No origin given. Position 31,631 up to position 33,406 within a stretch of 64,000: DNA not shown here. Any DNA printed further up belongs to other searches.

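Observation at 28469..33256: Two-gene candidate anti-phage module: DEAH helicase with an Mrr-like nuclease core plus a TPR-HEPN partner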

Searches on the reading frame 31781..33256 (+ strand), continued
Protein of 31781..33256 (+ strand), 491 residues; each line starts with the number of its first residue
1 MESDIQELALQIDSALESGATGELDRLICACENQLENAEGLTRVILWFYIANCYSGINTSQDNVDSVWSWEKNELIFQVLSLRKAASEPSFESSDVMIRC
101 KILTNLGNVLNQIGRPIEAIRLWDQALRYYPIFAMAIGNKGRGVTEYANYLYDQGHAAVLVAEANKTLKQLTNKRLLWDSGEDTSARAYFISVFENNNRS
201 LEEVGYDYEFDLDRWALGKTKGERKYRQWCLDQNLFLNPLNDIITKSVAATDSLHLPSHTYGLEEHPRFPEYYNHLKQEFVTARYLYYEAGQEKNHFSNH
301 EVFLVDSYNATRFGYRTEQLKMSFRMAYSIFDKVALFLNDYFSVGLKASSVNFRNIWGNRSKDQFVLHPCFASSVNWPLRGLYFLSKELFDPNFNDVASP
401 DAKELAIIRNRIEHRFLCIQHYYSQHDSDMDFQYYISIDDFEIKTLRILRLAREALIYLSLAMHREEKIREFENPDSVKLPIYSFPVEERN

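Call 38: search_protein_families(library=pfam, proteins=[L120:4743-5948:+, L120:1784-4786:+, L105:3133-5937:+, L102:1831-5955:+, L106:3770-5989:+, L098:708-2225:+, L151:1311-3161:+, L133:3368-5116:+, L125:2047-3144:+, L157:3-1229:+], max_evalue=0.001)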
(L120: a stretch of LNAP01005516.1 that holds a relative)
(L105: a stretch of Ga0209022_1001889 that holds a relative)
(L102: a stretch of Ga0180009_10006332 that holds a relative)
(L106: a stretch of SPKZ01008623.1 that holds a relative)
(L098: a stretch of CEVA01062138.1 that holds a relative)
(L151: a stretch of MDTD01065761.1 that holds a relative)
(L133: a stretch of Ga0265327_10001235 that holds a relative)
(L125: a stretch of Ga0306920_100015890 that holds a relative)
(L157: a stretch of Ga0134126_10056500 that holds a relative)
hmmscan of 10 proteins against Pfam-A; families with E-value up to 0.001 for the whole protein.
L120:4743-5948:+ (402 aa): 1 family
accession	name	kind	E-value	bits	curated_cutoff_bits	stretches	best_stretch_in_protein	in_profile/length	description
PF01420.25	Methylase_S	-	7e-41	140.7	22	2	36-196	3-167/168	Type I restriction modification DNA specificity domain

L120:1784-4786:+ (1001 aa): 7 families
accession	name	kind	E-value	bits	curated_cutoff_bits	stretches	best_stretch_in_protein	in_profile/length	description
PF12008.13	EcoR124_C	-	1.1e-60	205.9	23.1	1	717-986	1-259/260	Type I restriction and modification enzyme - subunit R C terminal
PF22679.2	T1R_D3-like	-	2e-59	201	27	1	509-692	1-158/158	Type I restriction enzyme subunit R domain 3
PF18766.7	SWI2_SNF2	-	9.5e-56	189.3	26.7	1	261-483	1-199/221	SWI2/SNF2 ATPase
PF04851.21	ResIII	-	3.6e-42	144.5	22.5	1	257-425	3-163/164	Type III restriction enzyme, res subunit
PF04313.20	HSDR_N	-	2e-33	116.4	25.1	1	14-198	3-196/198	Type I restriction enzyme R protein N terminus (HSDR_N)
PF00270.35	DEAD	-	1.5e-08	35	26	1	279-425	16-161/167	DEAD/DEAH box helicase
PF00176.29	SNF2-rel_dom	-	0.00023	20.8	24.9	1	261-428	1-167/290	SNF2-related domain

L105:3133-5937:+ (935 aa): 5 families
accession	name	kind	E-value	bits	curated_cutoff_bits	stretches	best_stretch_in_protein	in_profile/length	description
PF20473.4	MmeI_Mtase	-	9.5e-83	277.8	27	1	346-605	9-258/259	MmeI, DNA-methyltransferase domain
PF20466.3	MmeI_TRD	-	1.8e-63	214.1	27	1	635-836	3-206/207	MmeI, target recognition domain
PF20464.3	MmeI_N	-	7e-45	154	27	1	11-173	2-180/181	MmeI, N-terminal domain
PF20467.3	MmeI_C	-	3.8e-27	94.8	27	1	837-916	2-81/83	MmeI, C-terminal domain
PF20465.4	MmeI_hel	-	1.9e-25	89.9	27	1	179-258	1-75/75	MmeI, helicase spacer domain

L102:1831-5955:+ (1375 aa): 3 families
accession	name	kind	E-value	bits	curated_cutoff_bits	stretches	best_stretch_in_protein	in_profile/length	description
PF01381.28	HTH_3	-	2e-08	34.6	23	1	26-78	2-54/55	Helix-turn-helix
PF13560.12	HTH_31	-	6e-05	23.7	27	0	36-79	17-61/64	Helix-turn-helix domain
PF12844.13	HTH_19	-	0.00057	20.2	30.2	0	35-83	14-62/64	Helix-turn-helix domain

L106:3770-5989:+ (740 aa): 10 families
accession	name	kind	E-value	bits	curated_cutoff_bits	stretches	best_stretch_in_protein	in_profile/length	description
PF13604.12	AAA_30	-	3.1e-39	135.1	27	1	337-504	1-170/191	AAA domain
PF13245.12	AAA_19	-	6.8e-34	117.4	25.1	1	342-465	1-134/134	AAA domain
PF01443.25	Viral_helicase1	-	1.3e-12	48.4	21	2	356-463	2-100/228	Viral superfamily 1 RNA helicase core domain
PF14490.11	HHH_RecD2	-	4.2e-12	46.3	27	1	160-238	4-83/92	ATP-dependent RecD2 DNA helicase HHH domain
PF13538.12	UvrD_C_2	-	8.2e-12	45.2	27.4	1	662-708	1-52/52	UvrD-like helicase C-terminal domain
PF18335.7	SH3_13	-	1.9e-10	40.8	41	1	599-645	22-65/65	ATP-dependent RecD-like DNA helicase SH3 domain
PF13086.12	AAA_11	-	2.4e-10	41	27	1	338-377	2-42/257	AAA domain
PF00580.27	UvrD-helicase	-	1.4e-05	25.4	23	1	338-387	1-48/271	UvrD/REP helicase N-terminal domain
PF02562.22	PhoH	-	4.5e-05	23.5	27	0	339-375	6-41/205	PhoH-like protein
PF22232.2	TraI_hel_assoc_N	-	0.00013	23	27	1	359-444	1-87/99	TraI helicase-associated ssDNA bd, N-terminal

L098:708-2225:+ (506 aa): 4 families
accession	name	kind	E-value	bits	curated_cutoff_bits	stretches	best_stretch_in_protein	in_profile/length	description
PF07693.20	KAP_NTPase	-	2e-58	198.4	20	1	26-353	1-287/293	KAP family P-loop domain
PF24883.2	NPHP3_N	-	3.3e-07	31.1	24.8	0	45-125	22-103/164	Nephrocystin 3, N-terminal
PF13401.12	AAA_22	-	0.00019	22.2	27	0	193-258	65-122/130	AAA domain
PF07088.17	GvpD_P-loop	-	0.00044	20.6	24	0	44-82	9-47/189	GvpD gas vesicle protein, P-loop domain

L151:1311-3161:+ (617 aa): 5 families
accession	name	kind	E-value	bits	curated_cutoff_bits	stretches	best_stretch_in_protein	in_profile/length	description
PF00580.27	UvrD-helicase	-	6.3e-34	118.3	23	1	18-273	2-270/271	UvrD/REP helicase N-terminal domain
PF13361.12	UvrD_C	-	1.1e-16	61.7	25.6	1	524-589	279-349/350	UvrD-like helicase C-terminal domain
PF13245.12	AAA_19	-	5.8e-11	43.2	25.1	1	30-255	12-130/134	AAA domain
PF13538.12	UvrD_C_2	-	6e-06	26.5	27.4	1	532-584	2-50/52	UvrD-like helicase C-terminal domain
PF13604.12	AAA_30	-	0.00036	20.8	27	0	24-82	13-66/191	AAA domain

L133:3368-5116:+ (583 aa): 3 families
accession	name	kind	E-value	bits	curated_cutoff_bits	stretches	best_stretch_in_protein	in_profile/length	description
PF07669.17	Eco57I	-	7.8e-23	81.9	25.3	1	154-259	62-171/171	Eco57I restriction-modification methylase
PF12950.13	TaqI_C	-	7.1e-06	26.7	26.5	1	432-530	27-116/118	TaqI-like C-terminal specificity domain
PF02384.22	N6_Mtase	-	9.6e-06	25.6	20.4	1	41-243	18-203/311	N-6 DNA Methylase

L125:2047-3144:+ (366 aa): 3 families
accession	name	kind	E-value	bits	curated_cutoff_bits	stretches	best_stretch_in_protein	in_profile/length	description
PF00004.35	AAA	-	2.2e-14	54.5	21.2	1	131-274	1-126/131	ATPase family associated with various cellular activities (AAA)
PF05729.18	NACHT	-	2.3e-05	24.7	26.7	1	130-265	2-135/167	NACHT domain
PF13401.12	AAA_22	-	0.00023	21.9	27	1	129-222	6-99/130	AAA domain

L157:3-1229:+ (409 aa): 1 family
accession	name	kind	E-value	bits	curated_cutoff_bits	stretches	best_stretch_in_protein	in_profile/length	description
PF18145.6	SAVED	-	3.8e-24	85.9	26.2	1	227-403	19-188/190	SMODS-associated and fused to various effectors sensor domain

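Call 86: search_dna_similar(query=window:31781-33253:+, collection=plasmids, mode=protein, max_rows=40, max_evalue=1e-15)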
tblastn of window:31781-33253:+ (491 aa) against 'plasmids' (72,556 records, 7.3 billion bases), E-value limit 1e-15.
Records with a match: 17; places in all: 17; records where one place covers at least 80% of the query: 13.
Best place of each record, by identity: <60% 17.
By first word of the organism name: Vibrio 3; Klebsiella 3; Bacillus 3; Roseovarius 1; Gemmobacter 1; Haloplanus 1; Agrobacterium 1; Cetobacterium 1; Tistrella 1; Paenibacillus 1; and 1 more.
By predicted mobility (MOB-suite, as given by PLSDB): non-mobilizable 12; conjugative 3; mobilizable 2.
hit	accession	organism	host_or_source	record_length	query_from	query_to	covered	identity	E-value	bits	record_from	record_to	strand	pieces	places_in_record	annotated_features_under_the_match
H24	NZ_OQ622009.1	Vibrio parahaemolyticus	-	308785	1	478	97%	45.2%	5e-127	414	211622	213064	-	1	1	LA2681 family HEPN domain-containing protein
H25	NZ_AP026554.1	Vibrio vulnificus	shrimp,shrimp food,homogenised shrimp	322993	1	478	97%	45.2%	5e-127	414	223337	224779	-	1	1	LA2681 family HEPN domain-containing protein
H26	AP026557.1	Vibrio alginolyticus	shrimp,shrimp food,homogenised shrimp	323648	1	478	97%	45.2%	5e-127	414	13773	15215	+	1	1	hypothetical protein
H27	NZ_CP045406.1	Roseovarius sp. THAF9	pure culture,Surface of a polyethylene ...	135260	1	483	98%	37.0%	5e-79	276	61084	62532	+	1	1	LA2681 family HEPN domain-containing protein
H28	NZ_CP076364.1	Gemmobacter fulvus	cell culture,Anabaena culture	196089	2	490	100%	34.4%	3e-71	253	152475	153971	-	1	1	LA2681 family HEPN domain-containing protein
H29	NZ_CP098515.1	Haloplanus sp. GDY1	cell culture,salt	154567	8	480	89%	36.9%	5e-56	245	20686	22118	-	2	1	LA2681 family HEPN domain-containing protein | tetratricopeptide repeat protein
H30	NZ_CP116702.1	Agrobacterium tumefaciens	Yarrow,cell culture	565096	48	483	89%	34.5%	7e-74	261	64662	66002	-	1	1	LA2681 family HEPN domain-containing protein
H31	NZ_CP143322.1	Cetobacterium somerae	intestine of Yellow Catfish,pure culture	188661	4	484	98%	31.2%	1e-54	204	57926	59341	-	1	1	LA2681 family HEPN domain-containing protein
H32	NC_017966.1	Tistrella mobilis KA081020-065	-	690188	48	478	88%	34.8%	9e-74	260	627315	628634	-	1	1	LA2681 family HEPN domain-containing protein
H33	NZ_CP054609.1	Paenibacillus cellulosilyticus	cell culture,soil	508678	102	483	78%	31.9%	8e-44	173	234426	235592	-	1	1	LA2681 family HEPN domain-containing protein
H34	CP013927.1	Alteromonas stellipolaris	-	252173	23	415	80%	29.0%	3e-29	129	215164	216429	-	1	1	hypothetical protein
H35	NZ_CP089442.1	Klebsiella quasipneumoniae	bacteria,chicken meat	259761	11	419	83%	27.4%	3e-29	129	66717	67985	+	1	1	LA2681 family HEPN domain-containing protein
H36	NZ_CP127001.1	Klebsiella quasipneumoniae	mixed culture,retail markets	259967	11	419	83%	27.4%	3e-29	129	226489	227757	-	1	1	LA2681 family HEPN domain-containing protein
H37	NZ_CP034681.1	Klebsiella quasipneumoniae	swine,single cell,feces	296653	11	419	83%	27.4%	3e-29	129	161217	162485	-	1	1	LA2681 family HEPN domain-containing protein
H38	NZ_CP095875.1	Bacillus sp. PGP15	-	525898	73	445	76%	25.3%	4e-18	96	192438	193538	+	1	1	LA2681 family HEPN domain-containing protein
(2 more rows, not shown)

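Call 88: search_dna_similar(query=window:31781-33253:+, collection=phages, mode=protein, max_rows=10, max_evalue=1e-10)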
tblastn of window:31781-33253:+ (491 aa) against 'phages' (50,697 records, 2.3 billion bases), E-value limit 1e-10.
Records with a match: 1; places in all: 1; records where one place covers at least 80% of the query: 1.
Best place of each record, by identity: <60% 1.
By first word of the organism name: Bacteriophage 1.
By host as written in the record: - 1.
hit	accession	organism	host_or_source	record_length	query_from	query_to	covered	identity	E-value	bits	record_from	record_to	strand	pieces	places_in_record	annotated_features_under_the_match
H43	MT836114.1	Bacteriophage sp.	human fecal samples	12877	3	482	98%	29.5%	3e-52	196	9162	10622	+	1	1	record has no annotation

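Call 89: get_annotated_region(hit=H27, flank=6000)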
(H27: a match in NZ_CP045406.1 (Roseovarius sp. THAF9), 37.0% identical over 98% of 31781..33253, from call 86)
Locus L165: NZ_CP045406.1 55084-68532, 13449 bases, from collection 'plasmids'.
description: Roseovarius sp. THAF9 plasmid pTHAF9_b, complete sequence
organism: Roseovarius sp. THAF9 (NCBI taxid 2587847)
taxonomy: Bacteria; Pseudomonadota; Alphaproteobacteria; Rhodobacterales; Roseobacteraceae; Roseovarius; Roseovarius sp. THAF9
host: -; source: pure culture,Surface of a polyethylene microplastic particle present in tank 6 of a marine aquarium ...; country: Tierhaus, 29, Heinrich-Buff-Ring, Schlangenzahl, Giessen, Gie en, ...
typing (MOB-suite, as given by PLSDB): mobilizable; replicon rep_cluster_558; relaxase MOBP
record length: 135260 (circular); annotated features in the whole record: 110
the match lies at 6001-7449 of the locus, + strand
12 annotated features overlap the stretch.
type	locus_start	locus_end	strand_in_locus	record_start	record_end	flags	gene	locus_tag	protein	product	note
CDS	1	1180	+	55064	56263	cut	-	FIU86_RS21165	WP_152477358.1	nucleotidyltransferase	-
CDS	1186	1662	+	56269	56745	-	-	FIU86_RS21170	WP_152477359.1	hypothetical protein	-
CDS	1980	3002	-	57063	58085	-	-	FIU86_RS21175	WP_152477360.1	endonuclease/exonuclease/phosphatase family protein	-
CDS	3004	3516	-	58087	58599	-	-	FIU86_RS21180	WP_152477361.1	hypothetical protein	-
CDS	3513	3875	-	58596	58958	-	-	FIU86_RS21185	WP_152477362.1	hypothetical protein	-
CDS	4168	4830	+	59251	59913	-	-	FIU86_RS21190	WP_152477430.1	DUF6088 family protein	-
CDS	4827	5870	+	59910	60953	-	-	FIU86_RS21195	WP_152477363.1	nucleotidyl transferase AbiEii/AbiGii toxin family protein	-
CDS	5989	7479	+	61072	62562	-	-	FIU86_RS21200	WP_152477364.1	LA2681 family HEPN domain-containing protein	-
CDS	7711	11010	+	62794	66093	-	-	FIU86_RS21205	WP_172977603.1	DEAD/DEAH box helicase family protein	-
CDS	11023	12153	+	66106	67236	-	-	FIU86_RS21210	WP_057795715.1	DUF2235 domain-containing protein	-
CDS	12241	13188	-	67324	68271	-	-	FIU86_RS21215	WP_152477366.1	HNH endonuclease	-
CDS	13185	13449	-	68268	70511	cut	-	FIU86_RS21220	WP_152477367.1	AAA family ATPase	-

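Call 90: get_annotated_region(hit=H30, flank=6000)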
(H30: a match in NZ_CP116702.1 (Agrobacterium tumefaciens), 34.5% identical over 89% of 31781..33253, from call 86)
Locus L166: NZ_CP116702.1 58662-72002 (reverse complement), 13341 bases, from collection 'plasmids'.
description: Agrobacterium tumefaciens strain A47a plasmid pAtA47a_a, complete sequence
organism: Agrobacterium tumefaciens (NCBI taxid 358)
taxonomy: Bacteria; Pseudomonadota; Alphaproteobacteria; Hyphomicrobiales; Rhizobiaceae; Agrobacterium; Agrobacterium tumefaciens
host: -; source: Yarrow,cell culture; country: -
typing (MOB-suite, as given by PLSDB): conjugative; relaxase MOBQ; mating-pair formation MPF_T
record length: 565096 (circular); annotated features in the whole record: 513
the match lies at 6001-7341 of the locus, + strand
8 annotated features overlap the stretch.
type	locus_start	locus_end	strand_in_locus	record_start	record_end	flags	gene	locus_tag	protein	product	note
CDS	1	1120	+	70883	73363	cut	-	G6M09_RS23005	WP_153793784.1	S8 family peptidase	-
CDS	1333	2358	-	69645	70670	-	-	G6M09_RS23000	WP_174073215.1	DUF2971 domain-containing protein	-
CDS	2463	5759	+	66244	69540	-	-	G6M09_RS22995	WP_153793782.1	DEAD/DEAH box helicase family protein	-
CDS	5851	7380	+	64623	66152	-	-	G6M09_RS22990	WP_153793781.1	LA2681 family HEPN domain-containing protein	-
CDS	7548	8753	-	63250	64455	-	-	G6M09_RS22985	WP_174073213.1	XRE family transcriptional regulator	-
CDS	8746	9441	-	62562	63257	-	-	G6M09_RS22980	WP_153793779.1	hypothetical protein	-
CDS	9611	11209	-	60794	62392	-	-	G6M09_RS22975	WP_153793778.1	hypothetical protein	-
CDS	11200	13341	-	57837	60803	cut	-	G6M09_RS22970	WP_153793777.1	AAA family ATPase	-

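Call 91: get_annotated_region(hit=H24, flank=6000)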
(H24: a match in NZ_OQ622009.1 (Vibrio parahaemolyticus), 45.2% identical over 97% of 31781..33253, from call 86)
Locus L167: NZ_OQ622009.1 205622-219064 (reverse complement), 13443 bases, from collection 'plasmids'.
description: Vibrio parahaemolyticus strain Vb1182 plasmid pVb1182-tet, complete sequence
organism: Vibrio parahaemolyticus (NCBI taxid 670)
taxonomy: Bacteria; Pseudomonadota; Gammaproteobacteria; Vibrionales; Vibrionaceae; Vibrio; Vibrio parahaemolyticus
host: -; source: -; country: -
typing (MOB-suite, as given by PLSDB): non-mobilizable; replicon IncC
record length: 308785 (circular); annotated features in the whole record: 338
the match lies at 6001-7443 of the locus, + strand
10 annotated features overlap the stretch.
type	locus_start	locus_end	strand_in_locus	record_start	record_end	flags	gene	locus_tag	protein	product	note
CDS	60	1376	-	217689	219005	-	-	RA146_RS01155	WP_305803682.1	methyl-accepting chemotaxis protein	GO:0007165 - signal transduction [Evidence IEA]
CDS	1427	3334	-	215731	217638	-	-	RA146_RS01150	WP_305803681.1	methyl-accepting chemotaxis protein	GO:0006935 - chemotaxis [Evidence IEA]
CDS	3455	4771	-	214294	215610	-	-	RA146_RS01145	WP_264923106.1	EAL domain-containing protein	-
CDS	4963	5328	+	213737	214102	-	-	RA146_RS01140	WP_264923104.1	hypothetical protein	-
CDS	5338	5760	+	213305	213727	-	-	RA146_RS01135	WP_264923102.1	hypothetical protein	-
CDS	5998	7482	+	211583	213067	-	-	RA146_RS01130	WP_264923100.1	LA2681 family HEPN domain-containing protein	-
CDS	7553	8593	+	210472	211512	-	-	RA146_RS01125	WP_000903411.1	IS481-like element ISVvu4 family transposase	-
CDS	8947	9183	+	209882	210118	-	-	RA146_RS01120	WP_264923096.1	transcription factor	-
CDS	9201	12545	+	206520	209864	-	-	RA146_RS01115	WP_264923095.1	helicase-related protein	-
CDS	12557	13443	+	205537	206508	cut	-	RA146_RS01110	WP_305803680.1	DUF4391 domain-containing protein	-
